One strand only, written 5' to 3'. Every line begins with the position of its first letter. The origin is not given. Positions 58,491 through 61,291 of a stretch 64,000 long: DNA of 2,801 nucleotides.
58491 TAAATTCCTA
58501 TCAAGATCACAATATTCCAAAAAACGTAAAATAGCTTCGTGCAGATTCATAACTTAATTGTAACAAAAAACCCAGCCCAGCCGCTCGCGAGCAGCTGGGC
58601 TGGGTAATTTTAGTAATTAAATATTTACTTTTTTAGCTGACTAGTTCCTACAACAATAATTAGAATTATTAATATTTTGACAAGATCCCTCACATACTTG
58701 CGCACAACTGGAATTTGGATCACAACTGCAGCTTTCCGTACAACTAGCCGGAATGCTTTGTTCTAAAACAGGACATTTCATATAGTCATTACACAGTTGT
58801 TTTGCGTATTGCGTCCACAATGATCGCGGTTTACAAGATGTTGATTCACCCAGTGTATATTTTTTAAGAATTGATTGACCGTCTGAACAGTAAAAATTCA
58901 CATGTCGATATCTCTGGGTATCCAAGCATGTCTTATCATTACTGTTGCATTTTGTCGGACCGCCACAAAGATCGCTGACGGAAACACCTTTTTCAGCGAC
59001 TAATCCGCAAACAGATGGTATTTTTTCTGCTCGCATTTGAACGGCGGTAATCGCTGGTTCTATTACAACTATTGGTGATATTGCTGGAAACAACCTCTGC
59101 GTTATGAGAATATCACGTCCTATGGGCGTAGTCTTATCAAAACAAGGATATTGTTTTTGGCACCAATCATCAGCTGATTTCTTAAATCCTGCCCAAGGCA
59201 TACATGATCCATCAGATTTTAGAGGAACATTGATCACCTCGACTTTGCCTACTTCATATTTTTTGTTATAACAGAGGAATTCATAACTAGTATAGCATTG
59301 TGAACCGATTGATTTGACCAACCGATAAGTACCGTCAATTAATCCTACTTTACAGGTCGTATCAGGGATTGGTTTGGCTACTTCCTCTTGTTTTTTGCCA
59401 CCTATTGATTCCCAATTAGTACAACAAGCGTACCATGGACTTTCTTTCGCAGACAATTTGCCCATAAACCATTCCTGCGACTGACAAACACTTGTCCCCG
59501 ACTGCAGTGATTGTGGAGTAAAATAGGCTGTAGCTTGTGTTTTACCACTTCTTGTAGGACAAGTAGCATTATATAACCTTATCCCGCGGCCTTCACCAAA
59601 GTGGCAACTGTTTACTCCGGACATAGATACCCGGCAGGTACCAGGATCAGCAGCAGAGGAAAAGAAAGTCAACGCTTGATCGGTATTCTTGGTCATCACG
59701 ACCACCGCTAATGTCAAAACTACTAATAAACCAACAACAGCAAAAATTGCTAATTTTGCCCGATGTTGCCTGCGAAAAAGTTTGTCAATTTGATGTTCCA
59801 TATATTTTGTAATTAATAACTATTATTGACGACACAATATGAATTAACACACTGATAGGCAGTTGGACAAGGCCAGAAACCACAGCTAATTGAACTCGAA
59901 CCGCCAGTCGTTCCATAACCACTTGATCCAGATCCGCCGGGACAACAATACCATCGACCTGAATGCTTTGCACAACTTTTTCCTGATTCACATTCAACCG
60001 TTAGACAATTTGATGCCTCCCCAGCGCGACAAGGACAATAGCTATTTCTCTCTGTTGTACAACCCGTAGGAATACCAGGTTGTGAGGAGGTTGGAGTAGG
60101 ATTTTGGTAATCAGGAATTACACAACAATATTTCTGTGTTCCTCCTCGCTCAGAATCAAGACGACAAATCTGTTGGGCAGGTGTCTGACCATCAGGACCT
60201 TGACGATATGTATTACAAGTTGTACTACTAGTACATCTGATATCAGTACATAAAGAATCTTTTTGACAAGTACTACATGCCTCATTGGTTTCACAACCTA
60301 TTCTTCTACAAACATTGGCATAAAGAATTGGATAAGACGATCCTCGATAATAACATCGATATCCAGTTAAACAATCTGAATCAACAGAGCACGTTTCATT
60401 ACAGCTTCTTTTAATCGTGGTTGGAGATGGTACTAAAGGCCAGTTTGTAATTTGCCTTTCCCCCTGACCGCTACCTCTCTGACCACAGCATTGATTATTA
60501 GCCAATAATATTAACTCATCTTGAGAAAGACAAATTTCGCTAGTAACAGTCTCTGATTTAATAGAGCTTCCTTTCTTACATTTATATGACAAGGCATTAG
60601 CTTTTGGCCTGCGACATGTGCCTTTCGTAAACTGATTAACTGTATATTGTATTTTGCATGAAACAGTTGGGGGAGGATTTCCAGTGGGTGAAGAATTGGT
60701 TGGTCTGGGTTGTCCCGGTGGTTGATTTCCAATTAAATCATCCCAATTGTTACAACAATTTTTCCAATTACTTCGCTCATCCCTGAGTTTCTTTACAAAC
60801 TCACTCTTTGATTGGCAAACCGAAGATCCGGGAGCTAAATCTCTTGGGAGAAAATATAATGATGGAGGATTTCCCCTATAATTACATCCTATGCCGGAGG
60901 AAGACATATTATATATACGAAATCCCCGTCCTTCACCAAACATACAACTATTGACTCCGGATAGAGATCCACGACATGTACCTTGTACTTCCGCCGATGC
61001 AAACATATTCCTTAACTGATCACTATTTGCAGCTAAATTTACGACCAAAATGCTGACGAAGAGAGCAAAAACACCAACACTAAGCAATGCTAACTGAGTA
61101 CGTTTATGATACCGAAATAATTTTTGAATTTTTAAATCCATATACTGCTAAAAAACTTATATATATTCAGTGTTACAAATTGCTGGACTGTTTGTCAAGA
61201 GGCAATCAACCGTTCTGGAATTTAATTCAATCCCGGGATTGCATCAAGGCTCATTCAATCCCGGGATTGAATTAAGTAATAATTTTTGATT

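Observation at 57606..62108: Accessory islet: Xer-like recombinase, two tandem paralogous cysteine-rich surface proteins, a RAYT/IS200-like transposase with REP doublets, and tRNA-Ser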

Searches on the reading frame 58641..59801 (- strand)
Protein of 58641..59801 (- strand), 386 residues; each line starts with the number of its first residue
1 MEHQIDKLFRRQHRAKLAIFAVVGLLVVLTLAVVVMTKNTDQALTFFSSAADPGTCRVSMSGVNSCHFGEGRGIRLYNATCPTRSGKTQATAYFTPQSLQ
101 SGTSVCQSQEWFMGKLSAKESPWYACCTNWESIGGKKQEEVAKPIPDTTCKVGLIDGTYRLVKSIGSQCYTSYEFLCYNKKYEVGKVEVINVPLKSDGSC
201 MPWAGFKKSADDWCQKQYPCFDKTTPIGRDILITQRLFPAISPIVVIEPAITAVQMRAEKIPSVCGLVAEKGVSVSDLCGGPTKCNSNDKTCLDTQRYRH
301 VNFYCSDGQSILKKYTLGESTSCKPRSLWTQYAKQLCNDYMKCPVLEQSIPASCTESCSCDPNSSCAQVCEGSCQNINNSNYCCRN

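Call 6: search_protein_families(library=pfam, proteins=[window:58641-59801:-], max_evalue=0.1)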
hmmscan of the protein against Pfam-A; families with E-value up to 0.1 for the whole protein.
window:58641-59801:- (386 aa): 0 families

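Call 7: search_protein_families(library=ncbifam, proteins=[window:58641-59801:-], max_evalue=0.1)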
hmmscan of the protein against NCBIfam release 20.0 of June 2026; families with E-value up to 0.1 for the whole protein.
window:58641-59801:- (386 aa): 0 families

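Call 14: find_homologous_proteins(query=window:58641-59801:-, max_evalue=0.001)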
Query window:58641-59801:- (386 aa): 2 proteins with E <= 0.001 among 2115 candidates.
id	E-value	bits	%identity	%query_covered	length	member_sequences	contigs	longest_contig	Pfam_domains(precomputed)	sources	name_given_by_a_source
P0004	2.7e-267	904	100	100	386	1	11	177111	-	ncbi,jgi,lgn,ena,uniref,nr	ncbi:hypothetical protein A3C23_01040 [Candidatus Roizmanbacteria bacterium RIFCSPHIGHO2_02_FULL_37_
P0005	2.2e-181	621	62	99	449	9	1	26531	-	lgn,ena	-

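Call 19: find_encoding_contigs(protein=P0005, flank=8000, max_places=4)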
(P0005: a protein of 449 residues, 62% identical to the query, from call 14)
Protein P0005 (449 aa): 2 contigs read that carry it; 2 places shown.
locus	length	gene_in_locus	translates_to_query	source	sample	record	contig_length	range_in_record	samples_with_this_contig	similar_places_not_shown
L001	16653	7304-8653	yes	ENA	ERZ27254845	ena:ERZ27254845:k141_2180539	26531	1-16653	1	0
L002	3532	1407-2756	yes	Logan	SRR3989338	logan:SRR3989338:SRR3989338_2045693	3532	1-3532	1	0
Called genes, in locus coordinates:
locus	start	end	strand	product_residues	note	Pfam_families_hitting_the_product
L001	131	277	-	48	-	-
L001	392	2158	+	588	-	PF00664:ABC_membrane, PF02463:SMC_N (weak), PF00005:ABC_tran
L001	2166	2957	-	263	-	PF01061:ABC2_membrane (weak)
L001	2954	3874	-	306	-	PF00005:ABC_tran, PF13304:AAA_21 (weak)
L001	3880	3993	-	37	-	-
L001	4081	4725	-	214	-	PF09335:VTT_dom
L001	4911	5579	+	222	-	PF01797:Y1_Tnp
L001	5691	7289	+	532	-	-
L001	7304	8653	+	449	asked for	-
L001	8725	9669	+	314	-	PF02899:Phage_int_SAM_1, PF13102:Phage_int_SAM_5 (weak), PF00589:Phage_integrase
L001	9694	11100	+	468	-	PF09852:DUF2079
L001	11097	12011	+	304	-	PF00535:Glycos_transf_2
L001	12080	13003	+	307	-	PF00892:EamA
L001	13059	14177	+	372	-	PF01702:TGT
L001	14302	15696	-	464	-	-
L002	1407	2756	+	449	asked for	-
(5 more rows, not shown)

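Call 33: search_solved_structures(query=window:58641-59801:-, max_evalue=10)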
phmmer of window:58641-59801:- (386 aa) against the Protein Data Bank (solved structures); distinct sequences matched with E-value up to 10: 0.

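Call 62: search_protein_families(library=phrogs, proteins=[window:58641-59801:-], max_evalue=0.01)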
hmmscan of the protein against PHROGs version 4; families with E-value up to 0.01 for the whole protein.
window:58641-59801:- (386 aa): 0 families

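Call 63: search_protein_families(library=padloc, proteins=[window:58641-59801:-], max_evalue=0.01)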
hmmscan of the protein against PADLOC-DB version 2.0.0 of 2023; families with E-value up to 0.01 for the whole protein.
window:58641-59801:- (386 aa): 0 families

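Call 70: find_encoding_contigs(protein=P0004, flank=5000, max_places=6)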
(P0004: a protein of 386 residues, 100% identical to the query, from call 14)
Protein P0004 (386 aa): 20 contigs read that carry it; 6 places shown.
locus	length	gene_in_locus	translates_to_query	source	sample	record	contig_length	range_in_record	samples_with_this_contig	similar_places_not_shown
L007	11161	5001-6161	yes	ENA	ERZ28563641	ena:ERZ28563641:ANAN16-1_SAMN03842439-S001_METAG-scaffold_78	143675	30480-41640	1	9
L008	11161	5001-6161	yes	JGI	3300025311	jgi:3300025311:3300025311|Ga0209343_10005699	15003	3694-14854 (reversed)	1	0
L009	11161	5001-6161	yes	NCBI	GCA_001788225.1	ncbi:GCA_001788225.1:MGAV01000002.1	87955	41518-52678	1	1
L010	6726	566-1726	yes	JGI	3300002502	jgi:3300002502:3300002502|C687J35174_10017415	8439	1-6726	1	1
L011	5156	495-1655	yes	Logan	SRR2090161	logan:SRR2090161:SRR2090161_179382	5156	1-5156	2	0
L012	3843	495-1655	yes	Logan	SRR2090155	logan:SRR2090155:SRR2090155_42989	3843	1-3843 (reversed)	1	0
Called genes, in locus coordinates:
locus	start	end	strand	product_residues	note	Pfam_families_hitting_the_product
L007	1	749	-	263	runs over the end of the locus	PF01061:ABC2_membrane, PF12698:ABC2_membrane_3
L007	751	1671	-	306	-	PF00005:ABC_tran, PF13304:AAA_21 (weak)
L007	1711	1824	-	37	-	-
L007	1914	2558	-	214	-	PF09335:VTT_dom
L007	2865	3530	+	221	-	PF01797:Y1_Tnp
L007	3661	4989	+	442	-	-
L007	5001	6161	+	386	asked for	-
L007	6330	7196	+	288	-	PF00589:Phage_integrase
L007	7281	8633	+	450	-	PF09852:DUF2079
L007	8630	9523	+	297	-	PF00535:Glycos_transf_2, PF10111:Glyco_tranf_2_2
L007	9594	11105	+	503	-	PF01546:Peptidase_M20, PF07687:M20_dimer (weak)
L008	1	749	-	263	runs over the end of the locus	PF01061:ABC2_membrane, PF12698:ABC2_membrane_3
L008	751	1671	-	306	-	PF00005:ABC_tran, PF13304:AAA_21 (weak)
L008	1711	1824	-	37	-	-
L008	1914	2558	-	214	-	PF09335:VTT_dom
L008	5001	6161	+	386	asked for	-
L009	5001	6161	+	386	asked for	-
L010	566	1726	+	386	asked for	-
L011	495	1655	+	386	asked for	-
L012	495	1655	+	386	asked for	-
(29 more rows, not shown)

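Call 72: predict_structure(alignment_id=A1)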
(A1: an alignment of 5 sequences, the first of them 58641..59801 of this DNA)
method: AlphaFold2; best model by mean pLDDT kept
length: 386 residues; sequences in the alignment: 5
mean_pLDDT: 41.4   pTM: 0.24
mean pLDDT of the five models: 41.4, 38.1, 37.0, 35.7, 35.2
residues with pLDDT >= 90: 0; 70-90: 27; 50-70: 65; < 50: 294
segments of 3 or more residues with pLDDT < 50: 1-13, 31-205, 220-286, 288-290, 292-294, 301-316, 335-348
pLDDT, mean of each block of 10 residues (from residue 1): 43 52 65 40 27 24 25 28 29 32 33 45 38 30 34 43 37 46 37 35 49 54 33 26 22 26 26 28 40 52 42 46 56 48 42 74 71 74 78
secondary structure, 60 per line:
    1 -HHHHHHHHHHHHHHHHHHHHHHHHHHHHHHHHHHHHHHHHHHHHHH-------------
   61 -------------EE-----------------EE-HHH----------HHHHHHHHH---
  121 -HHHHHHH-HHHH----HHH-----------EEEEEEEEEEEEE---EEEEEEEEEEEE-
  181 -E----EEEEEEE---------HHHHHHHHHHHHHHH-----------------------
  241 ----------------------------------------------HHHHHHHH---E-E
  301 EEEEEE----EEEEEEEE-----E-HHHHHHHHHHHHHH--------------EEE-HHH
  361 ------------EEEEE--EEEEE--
elements in order: H2-47 H109-117 H122-128 H130-133 E152-164 E168-179 E187-193 H203-217 H287-294 E300-306 E311-318 H326-339 E354-356 E373-377 E380-384

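Call 75: fold_search(model_id=the predicted structure, library=pdb)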
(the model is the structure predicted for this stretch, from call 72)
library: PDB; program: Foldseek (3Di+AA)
matches with E <= 10: 658; with E <= 0.001: 0
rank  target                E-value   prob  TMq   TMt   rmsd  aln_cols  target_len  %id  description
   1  8p0w_A                1.0e-01  0.35  0.12  0.22  14.8       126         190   11  Structure of the human Commander complex COMMD ring (released 2024-03-20)
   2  8f2r_J                1.4e-01  0.30  0.12  0.20  13.1       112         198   14  Human CCC complex (released 2023-05-24)
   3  8f2r_A                1.5e-01  0.21  0.12  0.21  15.3       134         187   10  Human CCC complex (released 2023-05-24)
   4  8p0w_J                1.6e-01  0.30  0.12  0.20  13.1       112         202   14  Structure of the human Commander complex COMMD ring (released 2024-03-20)
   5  9hny_CQ               2.0e-01  0.05  0.09  0.13  25.5       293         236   13  Mitoribosomal small subunit in complex with Mettl15 and Mettl17 (released 2025-03-26)
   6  8esd_S                3.1e-01  0.30  0.11  0.41   8.0        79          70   11  Crystal structure of COMMD7-COMMD9-COMMD5-COMMD10 tetramer (released 2023-05-24)
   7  8f2r_H                3.1e-01  0.18  0.11  0.21  14.2       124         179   12  Human CCC complex (released 2023-05-24)
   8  9ne7_A                3.6e-01  0.05  0.08  0.03  23.2       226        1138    8  Human polymerase epsilon bound to PCNA and DNA with an in-situ-generated mismatch in the Pol-backtracking state (released 2025-06-04)
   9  8p0w_H                4.1e-01  0.14  0.11  0.19  14.6       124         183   13  Structure of the human Commander complex COMMD ring (released 2024-03-20)
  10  7pua_CQ               4.6e-01  0.06  0.07  0.11  19.1       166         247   14  Middle assembly intermediate of the Trypanosoma brucei mitoribosomal small subunit (released 2022-03-02)
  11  3jd5_E                5.2e-01  0.08  0.11  0.12  20.9       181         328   12  Cryo-EM structure of the small subunit of the mammalian mitochondrial ribosome (released 2016-07-13)
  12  8f2r_G                5.8e-01  0.13  0.11  0.19  12.6       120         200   12  Human CCC complex (released 2023-05-24)
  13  3tal_B                5.8e-01  0.12  0.09  0.09   8.1        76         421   13  Crystal structure of NurA with manganese (released 2011-11-23)
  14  9r2r_B                5.8e-01  0.08  0.07  0.16  15.2        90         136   12  De novo designed M7 protein fold (released 2025-05-14)
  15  8esd_T                6.1e-01  0.18  0.13  0.23  13.7       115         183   14  Crystal structure of COMMD7-COMMD9-COMMD5-COMMD10 tetramer (released 2023-05-24)
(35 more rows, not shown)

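Call 82: search_solved_structures(query=A1, max_evalue=10)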
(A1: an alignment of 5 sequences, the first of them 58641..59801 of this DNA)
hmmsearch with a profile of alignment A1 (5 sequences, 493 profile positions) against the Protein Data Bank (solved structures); distinct sequences matched with E-value up to 10: 0.

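Call 87: search_dna_similar(query=window:58641-59801:-, collection=plasmids, mode=protein, max_evalue=0.001, max_rows=5)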
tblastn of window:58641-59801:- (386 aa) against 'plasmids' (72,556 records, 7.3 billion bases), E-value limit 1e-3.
No match.

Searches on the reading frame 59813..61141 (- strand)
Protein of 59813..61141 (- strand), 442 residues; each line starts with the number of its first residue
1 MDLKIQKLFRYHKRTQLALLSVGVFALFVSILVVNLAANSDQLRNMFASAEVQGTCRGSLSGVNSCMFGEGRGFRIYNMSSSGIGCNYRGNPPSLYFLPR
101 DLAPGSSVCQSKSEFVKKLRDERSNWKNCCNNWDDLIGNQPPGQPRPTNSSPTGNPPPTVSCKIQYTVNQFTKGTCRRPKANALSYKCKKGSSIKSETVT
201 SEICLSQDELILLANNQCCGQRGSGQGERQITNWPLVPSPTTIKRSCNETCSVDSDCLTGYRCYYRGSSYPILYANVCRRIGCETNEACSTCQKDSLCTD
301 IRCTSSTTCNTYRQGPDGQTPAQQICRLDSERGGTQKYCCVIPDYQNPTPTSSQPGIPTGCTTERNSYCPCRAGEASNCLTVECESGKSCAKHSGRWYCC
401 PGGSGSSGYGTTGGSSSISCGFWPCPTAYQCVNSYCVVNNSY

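Call 6: search_protein_families(library=pfam, proteins=[window:59813-61141:-], max_evalue=0.1)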
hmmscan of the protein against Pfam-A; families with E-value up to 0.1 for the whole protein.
window:59813-61141:- (442 aa): 0 families

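Call 7: search_protein_families(library=ncbifam, proteins=[window:59813-61141:-], max_evalue=0.1)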
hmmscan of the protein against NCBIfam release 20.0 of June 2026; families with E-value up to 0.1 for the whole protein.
window:59813-61141:- (442 aa): 0 families

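Call 12: find_homologous_proteins(query=window:59813-61141:-, max_evalue=0.001)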
Query window:59813-61141:- (442 aa): 3 proteins with E <= 0.001 among 2200 candidates.
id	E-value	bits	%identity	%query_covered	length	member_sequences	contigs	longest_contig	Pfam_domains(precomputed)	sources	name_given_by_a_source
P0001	0.0e+0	1123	88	100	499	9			-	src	-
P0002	0.0e+0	1023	100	100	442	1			-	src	-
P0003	3.7e-96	341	52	60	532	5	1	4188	-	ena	-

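Call 27: find_encoding_contigs(protein=P0001, flank=8000, max_places=6)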
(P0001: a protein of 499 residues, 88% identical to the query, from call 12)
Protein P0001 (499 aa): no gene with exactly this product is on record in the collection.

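Call 32: search_solved_structures(query=window:59813-61141:-, max_evalue=10)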
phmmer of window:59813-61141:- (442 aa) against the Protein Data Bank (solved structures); distinct sequences matched with E-value up to 10: 0.

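Call 42: predict_structure(alignment_id=A3)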
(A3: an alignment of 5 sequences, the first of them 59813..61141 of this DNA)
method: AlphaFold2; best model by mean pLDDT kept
length: 442 residues; sequences in the alignment: 5
mean_pLDDT: 33.1   pTM: 0.17
mean pLDDT of the five models: 33.1, 32.8, 32.5, 31.9, 30.4
residues with pLDDT >= 90: 0; 70-90: 4; 50-70: 23; < 50: 415
segments of 3 or more residues with pLDDT < 50: 4-6, 35-442
pLDDT, mean of each block of 10 residues (from residue 1): 50 58 69 48 31 30 29 28 25 27 29 38 35 30 27 26 27 26 27 28 32 33 26 23 25 26 24 26 27 29 33 32 34 34 28 30 35 34 45 44 31 33 40 46 34
secondary structure, 60 per line:
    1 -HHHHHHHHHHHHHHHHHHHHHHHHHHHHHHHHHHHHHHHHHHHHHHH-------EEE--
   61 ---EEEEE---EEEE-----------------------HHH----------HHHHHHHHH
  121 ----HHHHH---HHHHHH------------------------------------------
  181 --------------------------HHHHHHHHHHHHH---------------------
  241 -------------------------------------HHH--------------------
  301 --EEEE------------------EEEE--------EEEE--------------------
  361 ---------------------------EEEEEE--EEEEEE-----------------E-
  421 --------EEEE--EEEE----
elements in order: H2-48 E56-58 E64-68 E72-75 H112-120 H125-129 H133-138 H207-219 E303-306 E325-328 E337-340 E388-393 E396-401 E429-432 E435-438

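Call 62: search_protein_families(library=phrogs, proteins=[window:59813-61141:-], max_evalue=0.01)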
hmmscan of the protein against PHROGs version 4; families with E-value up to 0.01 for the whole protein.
window:59813-61141:- (442 aa): 0 families

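Call 63: search_protein_families(library=padloc, proteins=[window:59813-61141:-], max_evalue=0.01)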
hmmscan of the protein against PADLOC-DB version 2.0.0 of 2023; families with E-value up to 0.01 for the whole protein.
window:59813-61141:- (442 aa): 0 families

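Call 74: list_cluster_members(proteins=[window:59813-61141:-, P0001])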
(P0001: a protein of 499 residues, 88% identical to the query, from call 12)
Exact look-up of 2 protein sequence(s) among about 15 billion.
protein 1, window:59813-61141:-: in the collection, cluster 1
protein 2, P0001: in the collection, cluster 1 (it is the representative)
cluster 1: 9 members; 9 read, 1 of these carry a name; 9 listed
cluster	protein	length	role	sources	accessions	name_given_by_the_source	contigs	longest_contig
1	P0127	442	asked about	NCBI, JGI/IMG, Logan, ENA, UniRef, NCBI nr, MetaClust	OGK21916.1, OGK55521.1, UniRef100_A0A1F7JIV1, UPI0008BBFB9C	hypothetical protein A3C23_01045 [Candidatus Roizmanbacteria bacterium ... | Uncharacterized protein n=1 Tax=Candidatus Roizmanbacteria bacterium ... | MAG: hypothetical protein A3C23_01045 [Candidatus Roizmanbacteria bacterium ...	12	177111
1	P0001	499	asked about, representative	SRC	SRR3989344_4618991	-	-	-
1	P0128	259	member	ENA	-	-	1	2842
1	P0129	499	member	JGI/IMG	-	-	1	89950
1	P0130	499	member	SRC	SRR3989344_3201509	-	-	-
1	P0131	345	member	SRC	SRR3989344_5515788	-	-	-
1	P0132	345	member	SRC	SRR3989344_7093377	-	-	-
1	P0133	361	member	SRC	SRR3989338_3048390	-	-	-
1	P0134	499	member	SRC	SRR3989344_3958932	-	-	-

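Call 76: find_encoding_contigs(protein=P0129, flank=5000, max_places=2)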
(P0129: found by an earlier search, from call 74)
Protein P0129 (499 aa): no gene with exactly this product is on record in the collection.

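Call 86: search_dna_similar(query=window:59813-61141:-, collection=phages, mode=protein, max_evalue=0.001, max_rows=5)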
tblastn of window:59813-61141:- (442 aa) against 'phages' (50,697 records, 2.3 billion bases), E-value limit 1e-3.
No match.

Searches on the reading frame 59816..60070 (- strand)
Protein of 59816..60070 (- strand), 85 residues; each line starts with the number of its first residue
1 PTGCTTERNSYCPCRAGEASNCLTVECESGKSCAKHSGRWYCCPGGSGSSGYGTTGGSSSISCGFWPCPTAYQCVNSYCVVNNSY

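Call 35: search_protein_families(library=pfam, proteins=[window:59816-60070:-], max_evalue=10)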
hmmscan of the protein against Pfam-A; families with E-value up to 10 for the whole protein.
seq(85 aa): 3 families
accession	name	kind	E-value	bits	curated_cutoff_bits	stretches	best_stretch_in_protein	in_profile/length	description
PF08926.16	DUF1908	-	0.36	10.2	27.5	1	33-63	28-56/281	Domain of unknown function (DUF1908)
PF12714.13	TILa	-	1.1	9.9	27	1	58-76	29-47/55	TILa domain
PF17386.8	LBP_C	-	2.1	8.7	26.6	1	71-85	12-26/53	Lacto-N-biose phosphorylase C-terminal domain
